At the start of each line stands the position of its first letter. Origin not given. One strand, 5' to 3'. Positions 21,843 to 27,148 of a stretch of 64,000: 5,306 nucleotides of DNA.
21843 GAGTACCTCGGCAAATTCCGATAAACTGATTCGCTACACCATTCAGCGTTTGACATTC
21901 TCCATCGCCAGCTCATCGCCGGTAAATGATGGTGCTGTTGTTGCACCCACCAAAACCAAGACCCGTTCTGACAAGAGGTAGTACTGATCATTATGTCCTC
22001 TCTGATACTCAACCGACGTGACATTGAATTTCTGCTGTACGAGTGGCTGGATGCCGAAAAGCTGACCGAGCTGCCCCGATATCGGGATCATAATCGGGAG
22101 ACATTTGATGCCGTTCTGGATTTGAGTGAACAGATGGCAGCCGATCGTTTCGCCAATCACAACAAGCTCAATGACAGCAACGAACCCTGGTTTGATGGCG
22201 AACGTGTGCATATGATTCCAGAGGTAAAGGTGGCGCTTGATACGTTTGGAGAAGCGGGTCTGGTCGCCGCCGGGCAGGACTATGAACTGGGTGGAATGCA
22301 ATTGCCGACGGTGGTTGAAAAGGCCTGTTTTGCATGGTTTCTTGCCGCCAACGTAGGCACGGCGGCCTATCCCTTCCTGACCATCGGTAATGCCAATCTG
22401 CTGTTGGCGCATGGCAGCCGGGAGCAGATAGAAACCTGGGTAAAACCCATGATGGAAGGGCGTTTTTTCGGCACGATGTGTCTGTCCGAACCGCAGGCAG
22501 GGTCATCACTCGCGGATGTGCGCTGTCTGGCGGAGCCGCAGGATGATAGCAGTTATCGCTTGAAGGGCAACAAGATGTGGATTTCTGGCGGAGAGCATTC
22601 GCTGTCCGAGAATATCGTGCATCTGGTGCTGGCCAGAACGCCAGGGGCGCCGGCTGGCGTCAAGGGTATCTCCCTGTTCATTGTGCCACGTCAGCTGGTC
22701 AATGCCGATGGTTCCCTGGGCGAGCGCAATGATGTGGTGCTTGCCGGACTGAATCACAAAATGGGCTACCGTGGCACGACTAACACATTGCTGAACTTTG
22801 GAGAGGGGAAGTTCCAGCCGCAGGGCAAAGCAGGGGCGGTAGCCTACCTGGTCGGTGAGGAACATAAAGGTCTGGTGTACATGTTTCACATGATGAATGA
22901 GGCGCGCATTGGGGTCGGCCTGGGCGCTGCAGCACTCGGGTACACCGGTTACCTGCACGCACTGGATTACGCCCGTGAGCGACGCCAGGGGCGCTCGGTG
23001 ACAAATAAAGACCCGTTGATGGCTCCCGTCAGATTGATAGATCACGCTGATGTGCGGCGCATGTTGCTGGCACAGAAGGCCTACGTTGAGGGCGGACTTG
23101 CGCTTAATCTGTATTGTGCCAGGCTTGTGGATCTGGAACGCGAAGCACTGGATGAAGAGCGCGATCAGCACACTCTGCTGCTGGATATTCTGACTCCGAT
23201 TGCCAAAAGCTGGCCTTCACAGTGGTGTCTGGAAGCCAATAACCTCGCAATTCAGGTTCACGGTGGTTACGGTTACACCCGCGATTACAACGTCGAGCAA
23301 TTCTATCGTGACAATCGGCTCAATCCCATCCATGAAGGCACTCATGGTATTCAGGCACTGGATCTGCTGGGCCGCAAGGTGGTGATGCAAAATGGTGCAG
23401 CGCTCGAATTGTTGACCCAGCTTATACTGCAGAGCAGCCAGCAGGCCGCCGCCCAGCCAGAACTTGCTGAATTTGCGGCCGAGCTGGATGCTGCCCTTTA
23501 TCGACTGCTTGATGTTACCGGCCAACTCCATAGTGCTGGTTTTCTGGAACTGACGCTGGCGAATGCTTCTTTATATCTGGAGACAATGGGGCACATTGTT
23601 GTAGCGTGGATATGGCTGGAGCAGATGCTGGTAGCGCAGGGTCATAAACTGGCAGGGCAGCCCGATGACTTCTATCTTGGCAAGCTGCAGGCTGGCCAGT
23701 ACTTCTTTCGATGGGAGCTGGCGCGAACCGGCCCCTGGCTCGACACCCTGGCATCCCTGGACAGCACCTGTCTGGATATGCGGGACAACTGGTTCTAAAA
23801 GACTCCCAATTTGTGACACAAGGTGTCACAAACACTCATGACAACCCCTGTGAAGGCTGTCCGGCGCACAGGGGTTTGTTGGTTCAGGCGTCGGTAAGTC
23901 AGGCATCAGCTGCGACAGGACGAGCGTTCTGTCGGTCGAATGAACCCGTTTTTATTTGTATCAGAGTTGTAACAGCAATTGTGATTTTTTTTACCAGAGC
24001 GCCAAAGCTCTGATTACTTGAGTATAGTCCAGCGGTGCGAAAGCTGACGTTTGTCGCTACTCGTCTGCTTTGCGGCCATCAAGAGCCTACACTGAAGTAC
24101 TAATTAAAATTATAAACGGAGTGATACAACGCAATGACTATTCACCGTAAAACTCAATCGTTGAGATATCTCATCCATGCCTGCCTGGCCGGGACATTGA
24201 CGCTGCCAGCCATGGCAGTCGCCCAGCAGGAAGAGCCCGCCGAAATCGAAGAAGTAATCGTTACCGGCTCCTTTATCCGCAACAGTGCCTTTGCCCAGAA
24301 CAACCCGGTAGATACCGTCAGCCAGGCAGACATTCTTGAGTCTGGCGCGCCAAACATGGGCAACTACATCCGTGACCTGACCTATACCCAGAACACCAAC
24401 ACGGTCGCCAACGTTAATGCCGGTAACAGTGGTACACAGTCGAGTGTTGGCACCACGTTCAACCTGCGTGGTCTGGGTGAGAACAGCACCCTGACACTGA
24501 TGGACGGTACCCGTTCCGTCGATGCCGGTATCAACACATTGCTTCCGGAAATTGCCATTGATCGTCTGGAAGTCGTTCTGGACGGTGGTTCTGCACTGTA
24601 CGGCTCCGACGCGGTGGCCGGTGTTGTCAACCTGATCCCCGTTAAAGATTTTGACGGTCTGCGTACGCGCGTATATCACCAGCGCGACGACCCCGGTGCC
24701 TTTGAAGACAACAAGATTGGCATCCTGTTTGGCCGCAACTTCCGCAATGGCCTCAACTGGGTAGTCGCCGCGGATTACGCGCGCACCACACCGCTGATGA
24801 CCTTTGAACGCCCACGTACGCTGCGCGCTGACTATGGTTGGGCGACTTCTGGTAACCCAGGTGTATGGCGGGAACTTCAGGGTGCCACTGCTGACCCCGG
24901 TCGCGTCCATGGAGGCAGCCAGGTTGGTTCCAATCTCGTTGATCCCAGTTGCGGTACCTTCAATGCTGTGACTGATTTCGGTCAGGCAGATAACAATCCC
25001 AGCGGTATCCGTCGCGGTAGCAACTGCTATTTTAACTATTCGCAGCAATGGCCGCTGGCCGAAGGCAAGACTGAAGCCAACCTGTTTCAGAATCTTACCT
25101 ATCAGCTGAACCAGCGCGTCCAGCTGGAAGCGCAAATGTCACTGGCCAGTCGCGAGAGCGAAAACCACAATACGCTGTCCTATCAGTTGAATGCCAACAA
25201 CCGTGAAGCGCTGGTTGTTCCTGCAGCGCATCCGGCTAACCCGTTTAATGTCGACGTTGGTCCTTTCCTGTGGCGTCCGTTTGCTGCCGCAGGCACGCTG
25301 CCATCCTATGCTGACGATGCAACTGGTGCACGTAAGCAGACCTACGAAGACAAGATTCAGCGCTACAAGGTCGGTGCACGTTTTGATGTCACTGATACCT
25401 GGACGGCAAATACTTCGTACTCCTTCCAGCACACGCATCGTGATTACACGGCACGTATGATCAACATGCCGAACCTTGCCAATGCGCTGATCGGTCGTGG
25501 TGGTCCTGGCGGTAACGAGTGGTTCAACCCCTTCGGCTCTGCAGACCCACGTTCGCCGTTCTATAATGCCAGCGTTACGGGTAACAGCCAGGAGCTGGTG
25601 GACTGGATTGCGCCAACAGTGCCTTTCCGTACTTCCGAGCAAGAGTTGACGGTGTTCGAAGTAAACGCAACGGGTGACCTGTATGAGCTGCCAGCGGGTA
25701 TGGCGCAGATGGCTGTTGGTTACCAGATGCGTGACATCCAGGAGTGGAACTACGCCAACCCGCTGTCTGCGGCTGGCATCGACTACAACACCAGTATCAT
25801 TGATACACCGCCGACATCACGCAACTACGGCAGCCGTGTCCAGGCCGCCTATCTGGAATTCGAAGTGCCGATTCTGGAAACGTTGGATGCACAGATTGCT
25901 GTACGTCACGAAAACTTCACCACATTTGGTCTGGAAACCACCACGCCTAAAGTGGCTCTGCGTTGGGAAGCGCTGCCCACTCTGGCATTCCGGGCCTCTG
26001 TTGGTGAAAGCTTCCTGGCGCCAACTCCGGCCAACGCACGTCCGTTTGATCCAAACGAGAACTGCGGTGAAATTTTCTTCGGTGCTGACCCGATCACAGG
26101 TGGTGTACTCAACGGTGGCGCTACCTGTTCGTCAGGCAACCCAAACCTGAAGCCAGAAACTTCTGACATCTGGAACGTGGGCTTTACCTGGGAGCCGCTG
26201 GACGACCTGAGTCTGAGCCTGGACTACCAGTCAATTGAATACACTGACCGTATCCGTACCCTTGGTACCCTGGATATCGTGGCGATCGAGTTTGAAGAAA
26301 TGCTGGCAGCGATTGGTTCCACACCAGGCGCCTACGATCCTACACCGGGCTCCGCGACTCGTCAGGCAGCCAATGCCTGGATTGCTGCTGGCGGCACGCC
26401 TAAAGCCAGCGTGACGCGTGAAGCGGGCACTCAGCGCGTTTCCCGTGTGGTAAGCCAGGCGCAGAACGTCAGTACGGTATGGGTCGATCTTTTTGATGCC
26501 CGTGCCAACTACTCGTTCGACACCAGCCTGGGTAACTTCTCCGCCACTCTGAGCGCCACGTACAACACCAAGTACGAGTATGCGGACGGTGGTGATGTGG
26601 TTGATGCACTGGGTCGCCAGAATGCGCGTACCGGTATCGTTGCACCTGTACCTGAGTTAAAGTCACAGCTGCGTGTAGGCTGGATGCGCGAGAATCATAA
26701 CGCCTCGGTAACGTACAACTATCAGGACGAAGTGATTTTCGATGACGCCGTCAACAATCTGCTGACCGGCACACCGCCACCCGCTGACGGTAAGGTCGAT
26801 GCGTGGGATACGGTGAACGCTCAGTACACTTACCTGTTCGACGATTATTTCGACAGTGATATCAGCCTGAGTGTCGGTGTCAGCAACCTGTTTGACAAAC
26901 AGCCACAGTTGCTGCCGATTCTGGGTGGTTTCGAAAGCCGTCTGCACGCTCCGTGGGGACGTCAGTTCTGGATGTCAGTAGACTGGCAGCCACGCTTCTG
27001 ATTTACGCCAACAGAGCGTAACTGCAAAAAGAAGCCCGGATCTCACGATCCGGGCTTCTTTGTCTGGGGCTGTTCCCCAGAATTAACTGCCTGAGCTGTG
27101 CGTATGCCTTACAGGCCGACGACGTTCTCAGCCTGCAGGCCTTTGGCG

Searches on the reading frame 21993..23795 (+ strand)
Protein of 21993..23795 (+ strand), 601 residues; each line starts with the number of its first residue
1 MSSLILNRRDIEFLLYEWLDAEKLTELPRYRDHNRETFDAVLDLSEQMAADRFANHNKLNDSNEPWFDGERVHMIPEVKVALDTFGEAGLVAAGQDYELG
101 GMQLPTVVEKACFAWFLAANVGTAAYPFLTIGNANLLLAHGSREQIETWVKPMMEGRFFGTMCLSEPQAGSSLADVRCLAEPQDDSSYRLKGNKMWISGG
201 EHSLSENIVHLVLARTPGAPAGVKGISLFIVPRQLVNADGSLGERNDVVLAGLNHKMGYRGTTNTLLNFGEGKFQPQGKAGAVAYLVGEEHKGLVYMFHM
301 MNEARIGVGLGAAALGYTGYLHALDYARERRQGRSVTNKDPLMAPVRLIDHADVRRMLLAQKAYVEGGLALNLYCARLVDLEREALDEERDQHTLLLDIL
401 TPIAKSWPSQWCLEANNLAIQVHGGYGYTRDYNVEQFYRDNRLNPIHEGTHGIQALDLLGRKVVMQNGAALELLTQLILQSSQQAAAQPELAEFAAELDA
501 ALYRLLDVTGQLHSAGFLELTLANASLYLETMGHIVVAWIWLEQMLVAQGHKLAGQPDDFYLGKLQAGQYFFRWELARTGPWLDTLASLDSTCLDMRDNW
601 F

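Call 47: search_protein_families(library=pfam, proteins=[window:21993-23795:+], max_evalue=1e-8)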
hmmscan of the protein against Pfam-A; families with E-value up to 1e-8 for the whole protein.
window:21993-23795:+ (601 aa): 3 families
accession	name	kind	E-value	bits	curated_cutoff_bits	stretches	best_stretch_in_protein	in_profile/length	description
PF12806.12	Acyl-CoA_dh_C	-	2.6e-25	89.4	30.3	1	483-596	6-123/124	Acetyl-CoA dehydrogenase C-terminal like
PF00441.29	Acyl-CoA_dh_1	-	1e-19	71.6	22.4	1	292-457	2-144/150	Acyl-CoA dehydrogenase, C-terminal domain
PF02770.24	Acyl-CoA_dh_M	-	2.4e-10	40.9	33.3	1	162-265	2-90/97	Acyl-CoA dehydrogenase, middle domain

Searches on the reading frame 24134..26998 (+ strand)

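Call 47: search_protein_families(library=pfam, proteins=[window:24134-26998:+], max_evalue=1e-8)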
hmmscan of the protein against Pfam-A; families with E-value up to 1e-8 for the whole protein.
window:24134-26998:+ (955 aa): 2 families
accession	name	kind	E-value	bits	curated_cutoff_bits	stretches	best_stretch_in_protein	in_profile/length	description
PF00593.30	TonB_dep_Rec_b-barrel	-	5.3e-31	109.4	27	1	379-919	38-436/436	TonB dependent receptor-like, beta-barrel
PF07715.20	Plug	-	4.3e-12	46.9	23.9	1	57-164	7-107/107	TonB-dependent Receptor Plug Domain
